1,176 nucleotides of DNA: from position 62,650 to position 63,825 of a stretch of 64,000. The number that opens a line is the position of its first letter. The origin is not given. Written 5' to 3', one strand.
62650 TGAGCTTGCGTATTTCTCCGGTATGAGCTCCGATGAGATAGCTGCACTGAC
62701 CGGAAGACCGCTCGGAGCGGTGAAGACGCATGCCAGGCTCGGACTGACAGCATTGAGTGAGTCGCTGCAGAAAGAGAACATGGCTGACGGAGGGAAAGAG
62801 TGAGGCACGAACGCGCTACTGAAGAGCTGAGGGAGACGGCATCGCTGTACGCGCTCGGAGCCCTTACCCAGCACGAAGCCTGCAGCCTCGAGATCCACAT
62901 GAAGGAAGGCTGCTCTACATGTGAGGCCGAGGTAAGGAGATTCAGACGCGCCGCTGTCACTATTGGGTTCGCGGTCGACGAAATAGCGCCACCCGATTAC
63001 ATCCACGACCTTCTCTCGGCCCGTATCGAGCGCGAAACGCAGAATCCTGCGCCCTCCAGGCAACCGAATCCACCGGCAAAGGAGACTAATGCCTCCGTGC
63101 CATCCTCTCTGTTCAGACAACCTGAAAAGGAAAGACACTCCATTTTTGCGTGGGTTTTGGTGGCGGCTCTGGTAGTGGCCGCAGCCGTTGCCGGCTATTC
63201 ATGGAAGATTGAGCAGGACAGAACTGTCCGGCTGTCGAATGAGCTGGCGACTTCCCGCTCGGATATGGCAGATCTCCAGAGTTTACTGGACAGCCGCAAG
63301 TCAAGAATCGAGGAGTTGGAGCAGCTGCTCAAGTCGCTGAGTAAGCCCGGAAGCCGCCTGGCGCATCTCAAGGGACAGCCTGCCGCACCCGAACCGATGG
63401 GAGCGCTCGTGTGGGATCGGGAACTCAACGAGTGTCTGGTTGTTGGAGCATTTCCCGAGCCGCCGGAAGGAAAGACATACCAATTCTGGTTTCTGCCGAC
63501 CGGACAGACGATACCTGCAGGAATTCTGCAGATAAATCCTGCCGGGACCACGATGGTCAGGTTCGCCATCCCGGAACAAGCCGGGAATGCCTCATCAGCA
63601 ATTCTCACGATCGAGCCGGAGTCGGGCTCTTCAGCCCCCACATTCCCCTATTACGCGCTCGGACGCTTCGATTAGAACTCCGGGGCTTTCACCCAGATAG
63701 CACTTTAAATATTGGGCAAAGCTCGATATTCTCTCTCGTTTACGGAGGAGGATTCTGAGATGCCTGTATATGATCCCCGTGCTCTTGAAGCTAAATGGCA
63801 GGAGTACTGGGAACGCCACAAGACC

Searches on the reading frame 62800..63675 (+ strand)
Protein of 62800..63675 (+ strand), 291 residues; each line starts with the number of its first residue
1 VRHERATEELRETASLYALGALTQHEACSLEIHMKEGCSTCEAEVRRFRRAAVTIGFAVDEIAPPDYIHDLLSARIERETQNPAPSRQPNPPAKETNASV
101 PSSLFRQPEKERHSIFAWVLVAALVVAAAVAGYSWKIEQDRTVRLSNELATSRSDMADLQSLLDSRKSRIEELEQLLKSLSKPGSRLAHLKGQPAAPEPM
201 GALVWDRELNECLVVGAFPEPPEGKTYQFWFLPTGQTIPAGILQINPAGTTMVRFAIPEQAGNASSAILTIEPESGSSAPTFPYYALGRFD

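Call 60: search_protein_families(library=pfam, proteins=[window:62800-63675:+], max_evalue=0.001)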
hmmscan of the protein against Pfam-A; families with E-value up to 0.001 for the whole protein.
window:62800-63675:+ (291 aa): 1 family
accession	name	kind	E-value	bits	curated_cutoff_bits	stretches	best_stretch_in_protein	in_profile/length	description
PF10099.14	RskA_C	-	6e-17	62.6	29.4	1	120-283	3-131/135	Anti-sigma-K factor rskA, C-terminal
